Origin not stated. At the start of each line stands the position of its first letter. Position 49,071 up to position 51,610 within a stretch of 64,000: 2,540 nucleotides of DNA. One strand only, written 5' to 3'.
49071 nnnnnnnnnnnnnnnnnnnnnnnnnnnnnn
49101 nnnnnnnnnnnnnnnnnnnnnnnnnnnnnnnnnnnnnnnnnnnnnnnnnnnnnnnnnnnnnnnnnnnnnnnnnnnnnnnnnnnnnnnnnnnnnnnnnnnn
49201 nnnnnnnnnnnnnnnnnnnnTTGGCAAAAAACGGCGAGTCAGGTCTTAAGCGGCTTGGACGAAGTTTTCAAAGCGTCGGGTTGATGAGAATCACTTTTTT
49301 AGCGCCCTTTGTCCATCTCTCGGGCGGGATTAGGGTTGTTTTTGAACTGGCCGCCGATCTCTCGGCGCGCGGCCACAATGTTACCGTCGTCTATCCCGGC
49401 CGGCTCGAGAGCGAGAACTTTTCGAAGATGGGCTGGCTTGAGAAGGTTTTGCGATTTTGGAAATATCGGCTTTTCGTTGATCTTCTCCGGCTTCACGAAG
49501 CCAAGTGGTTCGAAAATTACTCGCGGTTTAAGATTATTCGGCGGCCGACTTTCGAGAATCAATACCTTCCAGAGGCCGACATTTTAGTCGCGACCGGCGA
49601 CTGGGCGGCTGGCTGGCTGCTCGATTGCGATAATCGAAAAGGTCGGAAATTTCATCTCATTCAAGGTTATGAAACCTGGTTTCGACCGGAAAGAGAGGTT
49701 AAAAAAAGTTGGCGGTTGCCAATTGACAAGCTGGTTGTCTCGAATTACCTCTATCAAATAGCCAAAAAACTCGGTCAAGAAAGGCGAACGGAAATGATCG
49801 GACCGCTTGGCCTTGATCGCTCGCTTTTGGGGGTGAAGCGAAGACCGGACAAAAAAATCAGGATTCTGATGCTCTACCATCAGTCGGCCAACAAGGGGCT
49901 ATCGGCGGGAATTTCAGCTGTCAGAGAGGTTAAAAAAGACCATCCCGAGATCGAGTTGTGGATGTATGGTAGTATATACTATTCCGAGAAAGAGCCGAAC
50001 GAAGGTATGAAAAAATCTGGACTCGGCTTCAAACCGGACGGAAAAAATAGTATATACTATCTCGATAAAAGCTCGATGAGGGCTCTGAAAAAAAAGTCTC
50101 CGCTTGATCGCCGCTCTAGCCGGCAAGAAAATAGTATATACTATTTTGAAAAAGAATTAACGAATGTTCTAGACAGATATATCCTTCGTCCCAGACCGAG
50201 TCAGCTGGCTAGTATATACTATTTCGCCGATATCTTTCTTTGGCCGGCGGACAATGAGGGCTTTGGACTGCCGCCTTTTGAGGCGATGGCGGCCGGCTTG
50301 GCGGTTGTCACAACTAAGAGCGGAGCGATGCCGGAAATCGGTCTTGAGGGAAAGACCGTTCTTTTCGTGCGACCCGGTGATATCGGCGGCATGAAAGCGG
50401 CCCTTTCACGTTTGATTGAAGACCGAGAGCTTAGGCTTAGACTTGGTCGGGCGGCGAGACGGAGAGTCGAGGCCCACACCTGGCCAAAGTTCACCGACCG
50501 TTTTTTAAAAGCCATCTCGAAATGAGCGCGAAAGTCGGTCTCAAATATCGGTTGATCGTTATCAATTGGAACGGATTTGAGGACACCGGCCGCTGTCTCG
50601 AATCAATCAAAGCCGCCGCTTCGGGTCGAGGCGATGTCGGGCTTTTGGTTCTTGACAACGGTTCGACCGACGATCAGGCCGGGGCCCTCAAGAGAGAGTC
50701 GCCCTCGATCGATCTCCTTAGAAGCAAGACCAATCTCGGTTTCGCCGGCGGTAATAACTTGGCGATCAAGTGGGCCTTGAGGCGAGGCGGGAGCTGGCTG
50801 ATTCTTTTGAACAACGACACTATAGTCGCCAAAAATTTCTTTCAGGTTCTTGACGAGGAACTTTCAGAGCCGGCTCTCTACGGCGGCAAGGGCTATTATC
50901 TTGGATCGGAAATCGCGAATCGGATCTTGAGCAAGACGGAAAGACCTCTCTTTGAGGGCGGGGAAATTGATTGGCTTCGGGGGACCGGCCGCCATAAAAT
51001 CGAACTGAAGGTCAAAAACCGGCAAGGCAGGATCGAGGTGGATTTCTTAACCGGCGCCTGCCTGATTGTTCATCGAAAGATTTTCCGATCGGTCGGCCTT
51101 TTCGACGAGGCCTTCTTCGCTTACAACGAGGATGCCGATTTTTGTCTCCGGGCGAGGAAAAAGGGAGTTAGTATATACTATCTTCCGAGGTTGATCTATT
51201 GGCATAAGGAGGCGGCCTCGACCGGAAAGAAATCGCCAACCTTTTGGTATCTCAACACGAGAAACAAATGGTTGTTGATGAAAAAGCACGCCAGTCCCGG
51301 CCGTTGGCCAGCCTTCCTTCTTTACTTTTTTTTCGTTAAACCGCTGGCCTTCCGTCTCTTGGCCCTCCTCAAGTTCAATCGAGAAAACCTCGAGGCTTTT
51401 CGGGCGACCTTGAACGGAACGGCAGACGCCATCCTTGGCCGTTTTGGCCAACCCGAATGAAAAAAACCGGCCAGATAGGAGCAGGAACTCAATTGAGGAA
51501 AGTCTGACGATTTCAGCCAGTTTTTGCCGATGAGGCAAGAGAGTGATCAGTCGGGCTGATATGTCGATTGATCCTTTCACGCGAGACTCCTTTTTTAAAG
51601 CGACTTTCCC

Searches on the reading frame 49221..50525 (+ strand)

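Call 10: search_protein_families(library=pfam, proteins=[window:49221-50525:+], max_evalue=0.001)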
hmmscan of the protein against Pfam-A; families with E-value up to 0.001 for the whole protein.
window:49221-50525:+ (434 aa): 5 families
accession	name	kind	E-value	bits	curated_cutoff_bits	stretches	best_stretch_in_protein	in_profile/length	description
PF00534.26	Glycos_transf_1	-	2.1e-21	76.7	26.4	1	326-415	83-172/172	Glycosyl transferases group 1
PF13692.12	Glyco_trans_1_4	-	5.8e-17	62.7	27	1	318-401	59-142/142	Glycosyl transferases group 1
PF13524.12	Glyco_trans_1_2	-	1e-08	35.7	25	1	326-422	37-136/144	Glycosyl transferase-like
PF20706.3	GT4-conflict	-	7e-05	22.4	26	0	326-375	272-322/385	Family 4 Glycosyltransferase in conflict systems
PF13439.12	Glyco_transf_4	-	0.00025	21.6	28.5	0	35-69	3-37/170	Glycosyltransferase Family 4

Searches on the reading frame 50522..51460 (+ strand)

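Call 10: search_protein_families(library=pfam, proteins=[window:50522-51460:+], max_evalue=0.001)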
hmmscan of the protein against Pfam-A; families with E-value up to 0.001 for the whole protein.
window:50522-51460:+ (312 aa): 3 families
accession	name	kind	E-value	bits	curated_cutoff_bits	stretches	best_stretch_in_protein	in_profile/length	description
PF00535.33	Glycos_transf_2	-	2.8e-12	47.4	23.3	1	12-191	3-167/168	Glycosyl transferase family 2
PF13641.12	Glyco_tranf_2_3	-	1.5e-09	38.7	27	1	11-233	5-216/230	Glycosyltransferase like family 2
PF13632.12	Glyco_trans_2_3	-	2.3e-09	37.8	27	1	171-284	67-179/198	Glycosyl transferase family group 2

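Call 72: search_protein_families(library=ncbifam, proteins=[window:50522-51460:+], max_evalue=1e-8)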
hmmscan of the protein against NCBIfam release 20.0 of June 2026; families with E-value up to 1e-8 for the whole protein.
window:50522-51460:+ (312 aa): 3 families
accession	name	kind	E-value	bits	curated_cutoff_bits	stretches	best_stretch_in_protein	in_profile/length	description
TIGR01556.1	rhamnosyltran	subfamily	5.1e-19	68.5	200.55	1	40-302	23-280/281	rhamnosyltransferase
TIGR03965.1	mycofact_glyco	equivalog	2.8e-12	46.3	280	1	21-229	88-281/467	mycofactocin biosynthesis glycosyltransferase MftF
NF041875.1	EPS_EpsD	equivalog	5.4e-11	42.5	370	1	17-289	9-265/325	exopolysaccharide biosynthesis glycosyltransferase EpsD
